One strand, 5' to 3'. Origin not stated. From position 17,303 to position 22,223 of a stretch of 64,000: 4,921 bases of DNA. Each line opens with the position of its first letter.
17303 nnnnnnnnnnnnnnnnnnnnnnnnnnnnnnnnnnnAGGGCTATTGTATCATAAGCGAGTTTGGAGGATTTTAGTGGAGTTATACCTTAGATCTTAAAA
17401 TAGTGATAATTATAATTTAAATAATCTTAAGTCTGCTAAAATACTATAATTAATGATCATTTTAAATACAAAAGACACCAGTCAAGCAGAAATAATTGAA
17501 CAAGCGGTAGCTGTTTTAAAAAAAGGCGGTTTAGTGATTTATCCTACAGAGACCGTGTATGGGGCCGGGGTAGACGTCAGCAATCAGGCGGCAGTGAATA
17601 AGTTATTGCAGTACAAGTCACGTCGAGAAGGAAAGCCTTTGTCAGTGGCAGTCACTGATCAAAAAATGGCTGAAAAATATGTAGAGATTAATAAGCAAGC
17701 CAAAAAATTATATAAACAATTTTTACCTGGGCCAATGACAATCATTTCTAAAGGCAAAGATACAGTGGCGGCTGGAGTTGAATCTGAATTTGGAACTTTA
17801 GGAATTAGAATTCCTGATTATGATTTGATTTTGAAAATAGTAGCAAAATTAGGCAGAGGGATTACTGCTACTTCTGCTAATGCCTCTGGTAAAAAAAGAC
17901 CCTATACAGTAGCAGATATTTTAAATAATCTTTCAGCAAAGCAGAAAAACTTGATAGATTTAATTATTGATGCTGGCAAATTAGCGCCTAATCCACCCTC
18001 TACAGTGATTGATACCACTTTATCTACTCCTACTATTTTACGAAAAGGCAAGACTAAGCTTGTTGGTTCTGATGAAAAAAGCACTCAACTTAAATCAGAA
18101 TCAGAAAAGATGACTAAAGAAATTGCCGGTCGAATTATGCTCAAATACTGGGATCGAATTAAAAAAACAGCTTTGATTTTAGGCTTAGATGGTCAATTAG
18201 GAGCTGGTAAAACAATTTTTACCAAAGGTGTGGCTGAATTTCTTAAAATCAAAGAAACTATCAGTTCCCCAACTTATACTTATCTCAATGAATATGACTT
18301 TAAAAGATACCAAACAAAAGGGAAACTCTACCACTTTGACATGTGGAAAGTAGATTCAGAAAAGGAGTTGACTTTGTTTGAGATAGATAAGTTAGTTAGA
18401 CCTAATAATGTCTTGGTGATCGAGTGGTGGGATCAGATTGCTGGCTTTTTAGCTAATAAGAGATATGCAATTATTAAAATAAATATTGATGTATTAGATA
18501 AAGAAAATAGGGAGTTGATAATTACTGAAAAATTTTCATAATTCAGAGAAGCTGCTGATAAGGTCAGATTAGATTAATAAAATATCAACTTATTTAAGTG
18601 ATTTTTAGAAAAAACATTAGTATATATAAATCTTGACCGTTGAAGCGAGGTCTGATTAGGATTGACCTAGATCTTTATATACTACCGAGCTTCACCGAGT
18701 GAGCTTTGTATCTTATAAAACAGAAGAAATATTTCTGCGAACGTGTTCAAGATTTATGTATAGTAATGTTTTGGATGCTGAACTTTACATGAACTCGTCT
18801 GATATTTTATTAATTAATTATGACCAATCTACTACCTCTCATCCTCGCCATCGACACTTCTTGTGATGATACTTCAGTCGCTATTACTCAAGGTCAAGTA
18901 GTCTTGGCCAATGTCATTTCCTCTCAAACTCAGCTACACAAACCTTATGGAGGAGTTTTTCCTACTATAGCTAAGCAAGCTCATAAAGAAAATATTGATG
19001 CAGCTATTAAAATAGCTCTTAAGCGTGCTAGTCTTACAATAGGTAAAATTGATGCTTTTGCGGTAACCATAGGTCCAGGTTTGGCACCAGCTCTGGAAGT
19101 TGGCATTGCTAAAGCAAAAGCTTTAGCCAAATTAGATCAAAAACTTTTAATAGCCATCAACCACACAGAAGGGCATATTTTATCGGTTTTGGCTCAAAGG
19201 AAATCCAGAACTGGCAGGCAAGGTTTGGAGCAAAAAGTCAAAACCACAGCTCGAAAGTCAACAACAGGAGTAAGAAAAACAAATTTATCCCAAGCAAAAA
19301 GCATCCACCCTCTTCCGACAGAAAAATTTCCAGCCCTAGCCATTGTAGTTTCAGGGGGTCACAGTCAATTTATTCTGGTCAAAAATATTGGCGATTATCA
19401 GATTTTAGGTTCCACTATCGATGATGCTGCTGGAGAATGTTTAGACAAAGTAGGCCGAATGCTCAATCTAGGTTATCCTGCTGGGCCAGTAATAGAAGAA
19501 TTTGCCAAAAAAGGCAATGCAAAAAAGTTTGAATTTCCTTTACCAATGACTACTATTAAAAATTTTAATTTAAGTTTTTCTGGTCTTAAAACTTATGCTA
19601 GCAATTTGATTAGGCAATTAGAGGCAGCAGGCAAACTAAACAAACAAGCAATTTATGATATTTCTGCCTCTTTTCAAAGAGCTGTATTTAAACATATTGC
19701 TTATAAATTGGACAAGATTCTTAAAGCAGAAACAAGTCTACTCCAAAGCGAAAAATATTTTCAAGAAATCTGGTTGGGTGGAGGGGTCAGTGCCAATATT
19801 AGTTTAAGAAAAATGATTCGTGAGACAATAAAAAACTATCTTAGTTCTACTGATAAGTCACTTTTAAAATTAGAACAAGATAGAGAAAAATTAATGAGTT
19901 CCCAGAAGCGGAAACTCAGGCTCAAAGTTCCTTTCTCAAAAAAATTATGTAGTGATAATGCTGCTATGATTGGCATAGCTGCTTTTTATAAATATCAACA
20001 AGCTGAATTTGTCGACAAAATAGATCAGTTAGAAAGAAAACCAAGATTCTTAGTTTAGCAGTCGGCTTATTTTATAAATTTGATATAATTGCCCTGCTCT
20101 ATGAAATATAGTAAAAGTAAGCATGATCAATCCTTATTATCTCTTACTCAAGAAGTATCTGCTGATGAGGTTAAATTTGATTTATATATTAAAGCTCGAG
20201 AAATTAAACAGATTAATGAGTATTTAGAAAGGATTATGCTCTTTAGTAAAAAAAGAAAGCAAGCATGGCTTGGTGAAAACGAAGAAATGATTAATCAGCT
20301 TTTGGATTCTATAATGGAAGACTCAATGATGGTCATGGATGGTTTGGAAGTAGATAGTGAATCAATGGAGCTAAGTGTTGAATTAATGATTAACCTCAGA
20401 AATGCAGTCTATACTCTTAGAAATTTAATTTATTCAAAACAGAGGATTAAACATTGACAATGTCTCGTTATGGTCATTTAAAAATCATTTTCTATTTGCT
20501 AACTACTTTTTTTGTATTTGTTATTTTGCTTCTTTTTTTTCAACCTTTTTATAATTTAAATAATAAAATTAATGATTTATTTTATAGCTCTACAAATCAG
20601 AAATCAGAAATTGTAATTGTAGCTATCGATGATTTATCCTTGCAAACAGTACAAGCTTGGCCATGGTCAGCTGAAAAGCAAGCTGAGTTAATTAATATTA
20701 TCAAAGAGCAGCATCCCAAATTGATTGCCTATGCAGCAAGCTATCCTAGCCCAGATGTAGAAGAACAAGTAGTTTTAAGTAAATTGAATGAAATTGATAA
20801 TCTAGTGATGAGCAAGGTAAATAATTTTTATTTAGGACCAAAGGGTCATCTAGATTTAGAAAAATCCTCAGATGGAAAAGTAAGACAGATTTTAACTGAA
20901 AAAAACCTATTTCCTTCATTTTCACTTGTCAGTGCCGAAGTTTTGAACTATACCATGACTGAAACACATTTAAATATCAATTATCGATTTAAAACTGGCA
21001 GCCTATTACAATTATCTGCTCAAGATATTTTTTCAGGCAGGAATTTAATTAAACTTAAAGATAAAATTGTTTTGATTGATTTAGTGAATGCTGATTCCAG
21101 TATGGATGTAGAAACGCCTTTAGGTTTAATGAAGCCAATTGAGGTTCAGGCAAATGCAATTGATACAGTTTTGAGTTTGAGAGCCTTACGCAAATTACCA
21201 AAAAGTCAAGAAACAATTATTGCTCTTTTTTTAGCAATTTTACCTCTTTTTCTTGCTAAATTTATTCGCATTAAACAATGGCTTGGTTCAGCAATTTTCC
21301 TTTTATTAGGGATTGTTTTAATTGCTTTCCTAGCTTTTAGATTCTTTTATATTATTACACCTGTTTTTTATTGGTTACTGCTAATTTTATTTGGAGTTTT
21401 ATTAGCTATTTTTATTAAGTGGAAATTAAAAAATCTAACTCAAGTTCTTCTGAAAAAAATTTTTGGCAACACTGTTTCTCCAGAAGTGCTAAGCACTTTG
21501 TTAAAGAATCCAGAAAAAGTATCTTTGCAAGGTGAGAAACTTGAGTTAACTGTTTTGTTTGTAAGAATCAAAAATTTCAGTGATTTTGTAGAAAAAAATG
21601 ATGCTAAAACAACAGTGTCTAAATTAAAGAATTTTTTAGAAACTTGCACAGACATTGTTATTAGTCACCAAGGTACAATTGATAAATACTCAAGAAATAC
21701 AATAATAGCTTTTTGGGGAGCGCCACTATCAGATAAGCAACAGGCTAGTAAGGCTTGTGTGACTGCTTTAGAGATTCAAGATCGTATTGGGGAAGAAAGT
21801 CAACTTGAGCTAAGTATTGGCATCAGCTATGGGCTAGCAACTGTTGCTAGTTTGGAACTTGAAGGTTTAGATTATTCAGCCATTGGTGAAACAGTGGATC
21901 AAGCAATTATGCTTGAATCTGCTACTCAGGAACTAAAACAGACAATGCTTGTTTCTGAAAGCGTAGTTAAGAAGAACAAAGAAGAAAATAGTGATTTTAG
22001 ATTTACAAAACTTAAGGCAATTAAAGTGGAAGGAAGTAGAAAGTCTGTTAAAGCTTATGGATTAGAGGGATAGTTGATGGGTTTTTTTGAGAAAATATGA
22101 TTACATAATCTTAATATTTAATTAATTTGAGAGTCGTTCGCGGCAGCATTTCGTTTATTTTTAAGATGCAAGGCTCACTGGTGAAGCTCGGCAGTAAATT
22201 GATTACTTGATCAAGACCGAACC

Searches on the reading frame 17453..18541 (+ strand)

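Call 72: search_protein_families(library=pfam, proteins=[window:17453-18541:+], max_evalue=0.0001)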
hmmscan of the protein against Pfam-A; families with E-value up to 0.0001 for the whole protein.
window:17453-18541:+ (362 aa): 2 families
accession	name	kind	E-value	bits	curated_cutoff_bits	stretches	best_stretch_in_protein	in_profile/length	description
PF01300.24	Sua5_yciO_yrdC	-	8.6e-47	159.3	25.1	1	21-199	2-178/178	Telomere recombination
PF02367.23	TsaE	-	7.3e-27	94.3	26.6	1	217-352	3-125/128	Threonylcarbamoyl adenosine biosynthesis protein TsaE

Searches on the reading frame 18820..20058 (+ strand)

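Call 72: search_protein_families(library=pfam, proteins=[window:18820-20058:+], max_evalue=0.0001)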
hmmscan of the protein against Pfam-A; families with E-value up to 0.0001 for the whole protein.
window:18820-20058:+ (412 aa): 1 family
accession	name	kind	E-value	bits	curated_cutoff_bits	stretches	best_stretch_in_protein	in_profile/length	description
PF00814.31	TsaD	-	6.2e-71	239.6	24.8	2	167-385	102-263/264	tRNA N6-adenosine threonylcarbamoyltransferase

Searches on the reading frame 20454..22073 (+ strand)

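Call 50: search_protein_families(library=pfam, proteins=[window:20454-22073:+], max_evalue=0.001)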
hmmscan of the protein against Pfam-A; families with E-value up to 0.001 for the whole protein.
window:20454-22073:+ (539 aa): 2 families
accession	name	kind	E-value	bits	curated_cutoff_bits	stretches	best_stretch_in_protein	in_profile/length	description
PF05226.16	CHASE2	-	2.3e-31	109.7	26.3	1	21-262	3-252/257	CHASE2 domain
PF00211.25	Guanylate_cyc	-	5.4e-11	42.8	21.9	1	364-538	8-182/183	Adenylate and Guanylate cyclase catalytic domain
